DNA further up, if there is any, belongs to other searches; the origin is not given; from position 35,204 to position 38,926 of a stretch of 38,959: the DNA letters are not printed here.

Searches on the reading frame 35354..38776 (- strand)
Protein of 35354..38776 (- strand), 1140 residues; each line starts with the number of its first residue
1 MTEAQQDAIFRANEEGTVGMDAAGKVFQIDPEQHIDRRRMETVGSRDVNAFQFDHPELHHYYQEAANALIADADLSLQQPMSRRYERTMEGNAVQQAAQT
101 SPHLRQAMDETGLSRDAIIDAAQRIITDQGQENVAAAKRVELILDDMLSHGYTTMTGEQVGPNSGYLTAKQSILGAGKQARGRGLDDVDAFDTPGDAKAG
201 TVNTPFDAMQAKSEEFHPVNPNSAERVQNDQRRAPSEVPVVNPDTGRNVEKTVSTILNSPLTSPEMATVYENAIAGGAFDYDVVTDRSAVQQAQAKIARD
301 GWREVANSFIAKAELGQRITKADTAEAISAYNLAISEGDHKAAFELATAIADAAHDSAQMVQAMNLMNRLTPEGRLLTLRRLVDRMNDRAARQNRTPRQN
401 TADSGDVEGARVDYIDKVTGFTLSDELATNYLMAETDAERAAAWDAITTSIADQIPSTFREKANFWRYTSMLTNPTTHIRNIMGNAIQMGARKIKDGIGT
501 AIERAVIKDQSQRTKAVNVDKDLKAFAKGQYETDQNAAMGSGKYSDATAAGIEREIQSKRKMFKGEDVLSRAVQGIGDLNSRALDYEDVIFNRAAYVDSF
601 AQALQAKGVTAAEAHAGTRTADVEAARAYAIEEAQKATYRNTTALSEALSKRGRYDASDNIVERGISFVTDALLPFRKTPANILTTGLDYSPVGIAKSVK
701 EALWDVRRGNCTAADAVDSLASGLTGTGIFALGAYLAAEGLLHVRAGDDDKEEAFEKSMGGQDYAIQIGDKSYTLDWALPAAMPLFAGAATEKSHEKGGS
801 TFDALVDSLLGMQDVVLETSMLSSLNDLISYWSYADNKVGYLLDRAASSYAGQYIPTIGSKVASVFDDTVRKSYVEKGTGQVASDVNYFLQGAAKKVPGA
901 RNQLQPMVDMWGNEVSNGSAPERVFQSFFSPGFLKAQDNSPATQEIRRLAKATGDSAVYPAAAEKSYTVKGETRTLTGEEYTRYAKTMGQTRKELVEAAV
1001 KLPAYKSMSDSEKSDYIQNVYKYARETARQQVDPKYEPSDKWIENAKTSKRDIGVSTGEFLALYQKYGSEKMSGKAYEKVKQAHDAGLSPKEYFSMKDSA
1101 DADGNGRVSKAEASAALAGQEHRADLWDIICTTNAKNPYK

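Call 20: search_solved_structures(query=window:35354-38776:-, max_evalue=1)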
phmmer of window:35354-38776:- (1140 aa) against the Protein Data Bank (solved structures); distinct sequences matched with E-value up to 1: 0.

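Call 22: find_related_loci(query=window:35354-38776:-, collection=genome_contigs, flank=10000)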
Query window:35354-38776:- (1140 aa) in genome_contigs; peptide patterns used: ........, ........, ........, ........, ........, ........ (x = any residue, [..] = any of these).
37 stretches matched a pattern, but none encodes a relative of the query by tblastn (E <= 1e-3).

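Call 34: search_protein_representatives(protein=window:35354-38776:-)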
Query: 1140 residues. Proteins with E-value up to 0.001 (for the whole library): 8390; up to 1e-10: 6259; up to 1e-30: 3618. The best 150 are listed.
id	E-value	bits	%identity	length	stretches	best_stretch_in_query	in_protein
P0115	0.0e+00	2346.0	93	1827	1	1-1140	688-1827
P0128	0.0e+00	1363.5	59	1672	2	4-1044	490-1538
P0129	0.0e+00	1339.3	61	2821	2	194-1092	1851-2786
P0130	0.0e+00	1240.9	63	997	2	191-1089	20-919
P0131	0.0e+00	1121.7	62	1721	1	192-1038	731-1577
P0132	0.0e+00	1112.9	62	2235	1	192-1067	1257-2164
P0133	0.0e+00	1105.8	60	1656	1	183-1043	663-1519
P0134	0.0e+00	1079.7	56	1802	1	26-1043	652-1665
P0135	1.3e-298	1010.0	49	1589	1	7-1117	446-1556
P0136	8.1e-293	990.8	49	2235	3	190-1043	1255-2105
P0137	3.9e-289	978.6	48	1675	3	192-1038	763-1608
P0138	2.5e-281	952.8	52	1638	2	173-1050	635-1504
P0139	2.0e-264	896.8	53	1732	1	191-1043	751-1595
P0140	3.0e-253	859.8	46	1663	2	420-1101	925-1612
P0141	5.3e-252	855.7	52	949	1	242-1044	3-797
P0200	1.0e-143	497.2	40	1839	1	247-1062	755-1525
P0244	5.6e-132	458.3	36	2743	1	245-1082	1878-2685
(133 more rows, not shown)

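Call 38: search_protein_families(library=pfam, alignment_id=A2, max_evalue=0.001)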
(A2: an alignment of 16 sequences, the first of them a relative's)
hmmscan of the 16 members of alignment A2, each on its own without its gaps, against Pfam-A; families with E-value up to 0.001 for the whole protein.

A. member 1, P0129 (2821 aa): 1 family
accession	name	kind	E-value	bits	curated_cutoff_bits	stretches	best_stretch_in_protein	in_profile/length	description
PF18814.6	PBECR5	-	3.6e-62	210.8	25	1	1259-1460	2-197/239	phage-Barnase-EndoU-ColicinE5/D-RelE like nuclease5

B. families by the number of members that match (of 16 scanned): 12 families
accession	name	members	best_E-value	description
PF18760.7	ART-PolyVal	7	5.2e-38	ADP-Ribosyltransferase in polyvalent proteins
PF18814.6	PBECR5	3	3.6e-62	phage-Barnase-EndoU-ColicinE5/D-RelE like nuclease5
PF18798.6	LPD3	3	2.2e-10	Large polyvalent protein-associated domain 3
PF18819.6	MuF_C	1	3.6e-19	Phage MuF-C-terminal domain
PF18812.6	PBECR3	1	4.4e-12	phage-Barnase-EndoU-ColicinE5/D-RelE like nuclease3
PF13508.13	Acetyltransf_7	1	2.2e-07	Acetyltransferase (GNAT) domain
PF00583.31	Acetyltransf_1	1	1.1e-05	Acetyltransferase (GNAT) family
PF17782.7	DprA_WH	1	1.4e-05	DprA winged helix domain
PF05175.20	MTS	1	1.9e-05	Methyltransferase small domain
PF13673.13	Acetyltransf_10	1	0.00012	Acetyltransferase (GNAT) domain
PF13151.12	DUF3990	1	0.00065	Protein of unknown function (DUF3990)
PF14542.12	Acetyltransf_CG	1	0.00088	GCN5-related N-acetyl-transferase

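Call 42: search_solved_structures(query=A3, max_evalue=1)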
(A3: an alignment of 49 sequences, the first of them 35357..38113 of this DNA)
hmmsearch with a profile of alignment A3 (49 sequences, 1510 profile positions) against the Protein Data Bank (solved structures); distinct sequences matched with E-value up to 1: 3.
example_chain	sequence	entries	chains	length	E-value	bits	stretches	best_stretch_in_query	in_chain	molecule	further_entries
8vlx_A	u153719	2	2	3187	0.41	11.7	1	358-412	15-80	Huntingtin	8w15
6i3m_C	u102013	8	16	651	0.7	10.9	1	83-292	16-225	Translation initiation factor eIF-2B subunit delta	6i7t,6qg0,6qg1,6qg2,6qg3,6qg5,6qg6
7dxj_A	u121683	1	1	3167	0.7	10.9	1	361-412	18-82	Huntingtin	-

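Call 43: search_protein_families(library=ncbifam, proteins=[window:35354-38776:-], max_evalue=0.01)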
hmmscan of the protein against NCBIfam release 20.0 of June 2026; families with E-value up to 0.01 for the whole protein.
window:35354-38776:- (1140 aa): 0 families

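Call 44: find_related_loci(query=A3, collection=genome_contigs, flank=10000)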
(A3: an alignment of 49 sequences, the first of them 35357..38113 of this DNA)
Query A3 (919 aa) in genome_contigs; peptide patterns used: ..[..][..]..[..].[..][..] (x = any residue, [..] = any of these).
135 stretches matched a pattern; 135 encode a relative of the query (tblastn E <= 1e-3); the best 80 are kept; 80 distinct loci.
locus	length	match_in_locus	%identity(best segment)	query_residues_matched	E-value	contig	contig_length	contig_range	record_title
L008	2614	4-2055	48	243-919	0e+0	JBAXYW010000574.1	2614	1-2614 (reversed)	MAG: Lentisphaeria bacterium isolate SO_2016_CLC_T1_27 scaffold86186_PH3_Jul14_2016, whole genome shotgun sequence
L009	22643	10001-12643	37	14-919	2e-159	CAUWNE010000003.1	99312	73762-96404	MAG: uncultured Dysosmobacter sp. isolate SRS10476986__bin22 genome assembly, contig: SRS10476986_NODE_108_length_99312_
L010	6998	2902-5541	35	14-918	2e-155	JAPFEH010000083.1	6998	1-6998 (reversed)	MAG: Dysosmobacter sp. isolate bin_20_LilbubCat k141_68442, whole genome shotgun sequence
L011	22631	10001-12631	35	16-917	2e-151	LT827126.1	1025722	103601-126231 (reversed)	Pseudoflavonifractor sp. Marseille-P3106 genome assembly, scaffold: scaffold00020, whole genome shotgun sequence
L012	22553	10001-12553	33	16-886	1e-139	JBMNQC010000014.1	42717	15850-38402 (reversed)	MAG: Candidatus Heteroscillospira sp. isolate SBF912SR2HQ0082 scaffold_3538_c1, whole genome shotgun sequence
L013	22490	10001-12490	35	14-873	1e-137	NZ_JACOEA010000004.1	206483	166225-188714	Lawsonibacter celer strain NSJ-47 M18_ctg004, whole genome shotgun sequence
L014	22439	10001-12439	34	32-873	8e-136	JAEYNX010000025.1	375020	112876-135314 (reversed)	MAG: Bacillota bacterium isolate OH_CBB_12 k127_226623, whole genome shotgun sequence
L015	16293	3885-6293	35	14-896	9e-135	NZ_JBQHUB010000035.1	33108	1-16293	Pseudoflavonifractor sp. HCP28S3_F10 contig00035, whole genome shotgun sequence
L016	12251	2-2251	35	64-850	6e-133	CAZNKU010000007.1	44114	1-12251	MAG TPA_asm: uncultured Clostridiaceae bacterium isolate SRP315200_co1_88 genome assembly, contig: NODE_934_length_44114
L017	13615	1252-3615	33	17-840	6e-131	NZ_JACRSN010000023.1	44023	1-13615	Yeguia hominis strain NSJ-40 M1_ctg023, whole genome shotgun sequence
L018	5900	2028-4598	35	28-918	3e-131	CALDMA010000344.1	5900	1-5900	MAG TPA_asm: uncultured Oscillospiraceae bacterium isolate SRR1747033_bin.25_CONCOCT_v1.1_MAG genome assembly, contig: E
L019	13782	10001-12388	32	23-864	3e-129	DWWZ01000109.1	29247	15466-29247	MAG TPA_asm: Candidatus Butyricicoccus avicola isolate ChiSjej6B24-14740 ChiSjej6B24M5__C108923_L29247_SAMN08009954, who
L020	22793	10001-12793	33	13-919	6e-129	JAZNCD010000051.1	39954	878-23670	MAG: Clostridia bacterium isolate T1900044737_TS20190203.MAGScoT_cleanbin_000007 SGB_2029_k141_2083293, whole genome sho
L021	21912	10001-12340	35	28-825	9e-129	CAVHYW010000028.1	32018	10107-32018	bacterium isolate G02653-L1_cleanbin_000028 genome assembly, contig: Spades_G02653-L1_contig_966, whole genome shotgun s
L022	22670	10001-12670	32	16-919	5e-127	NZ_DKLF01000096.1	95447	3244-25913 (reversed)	MAG: Oscillibacter sp. UBA6647 UBA6647_contig_657, whole genome shotgun sequence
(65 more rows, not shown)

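Call 50: search_protein_families(library=phrogs, proteins=[L011:119-1033:+, L011:1046-2326:+, L011:3273-3806:+, L011:3745-5448:+, L011:5918-7390:+, L011:15644-16783:-, L011:16780-17709:-, L011:17706-19085:-, L011:20016-21383:-], max_evalue=0.001)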
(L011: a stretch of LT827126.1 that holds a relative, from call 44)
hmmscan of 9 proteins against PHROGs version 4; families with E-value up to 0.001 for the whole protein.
L011:119-1033:+ (304 aa): 2 families
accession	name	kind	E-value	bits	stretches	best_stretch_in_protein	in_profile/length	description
phrog_3287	-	head and packaging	2.3e-11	44.2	1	6-302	207-523/524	virion structural protein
phrog_5107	-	lysis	7.3e-06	25.6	1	131-254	357-476/533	amidase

L011:1046-2326:+ (426 aa): 8 families
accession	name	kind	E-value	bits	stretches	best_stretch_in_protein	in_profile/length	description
phrog_23208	-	head and packaging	4.8e-13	49.1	1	72-197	171-299/840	virion structural protein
phrog_17134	-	unknown function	3.6e-10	39.5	1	73-199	293-422/739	-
phrog_5073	-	tail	2.3e-07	31.2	1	194-248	210-265/519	tail fiber protein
phrog_26419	-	tail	9e-06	25.4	1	199-261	161-228/567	tail fiber protein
phrog_1289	-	head and packaging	2.5e-05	24.9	1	201-249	280-329/331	portal protein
phrog_21457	-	unknown function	6.6e-05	23.1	0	110-157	137-184/435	-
phrog_11393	-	tail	7.7e-05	22.5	1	291-347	321-377/538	tail fiber protein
phrog_5481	-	tail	0.00096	18.7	0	305-333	549-577/1043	tail fiber protein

L011:3273-3806:+ (177 aa): 0 families

L011:3745-5448:+ (567 aa): 15 families
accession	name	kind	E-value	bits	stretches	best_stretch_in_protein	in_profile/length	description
phrog_18955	-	unknown function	7.4e-174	579.9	1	79-518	4-438/483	-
phrog_3088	-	lysis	3.9e-41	142.4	1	369-513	17-156/248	amidase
phrog_1794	-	lysis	4.9e-38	132.4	2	362-516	41-198/336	amidase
phrog_670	-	lysis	7.6e-38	131.7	1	365-514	102-251/596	endolysin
phrog_1493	-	lysis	1.3e-36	127.7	1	365-539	21-182/394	endolysin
phrog_9611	-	lysis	1e-32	114.7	1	362-513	8-165/246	endolysin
phrog_833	-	lysis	2.5e-26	94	1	371-502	25-154/294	endolysin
phrog_5182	-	lysis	2e-23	84.5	1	366-531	25-211/321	endolysin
phrog_2338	-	lysis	6.5e-21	76.1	1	357-497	8-146/346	endolysin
phrog_15001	-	lysis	4.4e-14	53.4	1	350-494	10-164/367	endolysin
phrog_19265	-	unknown function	2.2e-12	48.3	1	376-501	24-146/293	-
phrog_1110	-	lysis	3.2e-08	34.3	1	371-481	16-122/301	endolysin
phrog_3393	-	lysis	4.6e-07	30.9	1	364-483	11-127/342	endolysin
phrog_4018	-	lysis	2.1e-06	28.7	1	410-498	60-140/285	amidase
phrog_8164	-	lysis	7e-05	23.3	1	377-487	27-144/320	endolysin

L011:5918-7390:+ (490 aa): 0 families

L011:15644-16783:- (379 aa): 7 families
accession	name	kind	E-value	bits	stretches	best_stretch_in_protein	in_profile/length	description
phrog_363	-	other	2.3e-74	251.5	1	7-363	53-315/327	DNA methyltransferase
phrog_116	-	other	1.3e-45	157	1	9-205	209-375/779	DNA methyltransferase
phrog_36267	-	other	1.9e-15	57.9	1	11-81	4-75/151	DNA methyltransferase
phrog_32758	-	other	2e-12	48.1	2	167-204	8-45/154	DNA methyltransferase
phrog_5999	-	other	1.4e-09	39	1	10-96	5-90/109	DNA methyltransferase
phrog_29583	-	other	2.2e-06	27.7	1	53-202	62-189/468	DNA methyltransferase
phrog_864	-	DNA, RNA and nucleotide metabolism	1.1e-05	25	1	72-144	693-766/1064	DNA primase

L011:16780-17709:- (309 aa): 8 families
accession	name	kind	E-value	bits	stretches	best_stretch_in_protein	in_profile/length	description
phrog_16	-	DNA, RNA and nucleotide metabolism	3.1e-34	119.4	1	57-306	663-925/986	DNA helicase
phrog_67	-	other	4.6e-30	106.3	1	2-297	117-349/743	DNA methyltransferase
phrog_498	-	other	6.3e-16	59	2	199-306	325-435/633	DNA methyltransferase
phrog_12517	-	unknown function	1.6e-08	35.1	1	12-126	163-271/316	-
phrog_3008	-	other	7.7e-08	32.9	1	223-300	143-220/244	DNA methyltransferase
phrog_6025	-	other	1.2e-07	32.5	1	2-137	5-121/192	DNA methyltransferase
phrog_6952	-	other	4.9e-06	27.5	1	228-294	112-178/181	DNA methyltransferase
phrog_18293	-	other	1.4e-05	26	1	228-294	42-110/119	methyltransferase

L011:17706-19085:- (459 aa): 4 families
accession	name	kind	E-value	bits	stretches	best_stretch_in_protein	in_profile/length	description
phrog_62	-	DNA, RNA and nucleotide metabolism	4.8e-59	201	1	27-416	696-1130/1881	DNA helicase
phrog_16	-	DNA, RNA and nucleotide metabolism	7.5e-30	104.9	1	27-421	272-627/986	DNA helicase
phrog_11354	-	unknown function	2e-11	44.6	1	335-419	18-105/116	-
phrog_29996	-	unknown function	8.5e-05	21.7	0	46-178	746-888/1189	-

L011:20016-21383:- (455 aa): 4 families
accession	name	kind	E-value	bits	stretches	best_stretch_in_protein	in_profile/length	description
phrog_239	-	DNA, RNA and nucleotide metabolism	2.5e-40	140.2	1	168-426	342-602/801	DNA primase/helicase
phrog_5482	-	unknown function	2.4e-26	93.3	1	181-427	49-303/341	-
phrog_19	-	DNA, RNA and nucleotide metabolism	3.8e-21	76.6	1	167-424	335-582/621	DnaB-like replicative helicase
phrog_243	-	DNA, RNA and nucleotide metabolism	0.00028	20.9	0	161-208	15-59/273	DnaB-like replicative helicase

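Call 53: predict_structure(alignment_id=A3)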
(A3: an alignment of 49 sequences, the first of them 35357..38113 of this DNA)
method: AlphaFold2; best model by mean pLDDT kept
length: 919 residues; sequences in the alignment: 49
mean_pLDDT: 84.4   pTM: 0.71
mean pLDDT of the five models: 84.4, 83.4, 80.8, 79.2, 79.0
residues with pLDDT >= 90: 389; 70-90: 405; 50-70: 109; < 50: 16
segments of 3 or more residues with pLDDT < 50: 1-7, 194-197
pLDDT, mean of each block of 10 residues (from residue 1): 47 62 82 70 75 83 79 91 94 86 90 89 87 71 58 81 83 62 55 55 89 83 92 87 84 86 90 93 91 93 97 87 63 86 86 89 91 96 96 92 94 86 81 65 77 77 84 88 87 90 92 92 81 91 90 86 88 81 66 57 53 66 68 78 89 86 83 88 94 91 88 90 95 94 91 93 97 97 97 97 96 91 95 96 94 93 94 92 88 89 89 83
secondary structure, 60 per line:
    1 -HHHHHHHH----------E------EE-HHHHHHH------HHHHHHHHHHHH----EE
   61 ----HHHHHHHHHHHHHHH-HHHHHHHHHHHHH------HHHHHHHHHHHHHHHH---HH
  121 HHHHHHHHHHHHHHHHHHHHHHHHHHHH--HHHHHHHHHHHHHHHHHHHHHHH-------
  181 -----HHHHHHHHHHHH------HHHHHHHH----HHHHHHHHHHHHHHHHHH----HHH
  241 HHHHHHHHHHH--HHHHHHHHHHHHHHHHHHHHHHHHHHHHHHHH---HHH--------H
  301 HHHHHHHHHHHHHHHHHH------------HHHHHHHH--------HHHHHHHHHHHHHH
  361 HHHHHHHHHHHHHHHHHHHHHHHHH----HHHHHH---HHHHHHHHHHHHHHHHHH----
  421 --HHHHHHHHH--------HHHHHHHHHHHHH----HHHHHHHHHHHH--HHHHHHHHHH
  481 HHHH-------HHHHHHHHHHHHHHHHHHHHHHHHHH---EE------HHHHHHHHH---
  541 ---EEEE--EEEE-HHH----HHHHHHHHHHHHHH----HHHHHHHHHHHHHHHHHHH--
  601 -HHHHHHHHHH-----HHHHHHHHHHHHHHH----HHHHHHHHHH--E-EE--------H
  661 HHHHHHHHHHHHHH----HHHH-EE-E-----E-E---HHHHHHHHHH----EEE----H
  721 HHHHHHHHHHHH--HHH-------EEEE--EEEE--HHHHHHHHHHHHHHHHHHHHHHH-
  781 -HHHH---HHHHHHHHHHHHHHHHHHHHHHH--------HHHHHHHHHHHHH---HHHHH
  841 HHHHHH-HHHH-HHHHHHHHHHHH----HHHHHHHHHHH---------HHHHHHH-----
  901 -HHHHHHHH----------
elements in order (helices of 4 or more, strands of 3 or more residues): H2-9 H30-36 H43-54 H65-79 H81-93 H100-115 H119-148 H151-173 H186-197 H204-211 H216-233 H238-251 H254-285 H300-318 H331-338 H347-385 H390-395 H399-416 H423-431 H440-452 H457-468 H471-484 H492-517 H529-537 E544-547 E550-553 H562-575 H580-598 H602-611 H617-631 H636-645 H660-674 H679-682 H699-708 E713-715 H720-732 E745-748 E751-754 H757-779 H782-785 H789-811 H820-832 H836-846 H848-851 H853-864 H869-879 H889-895 H902-909
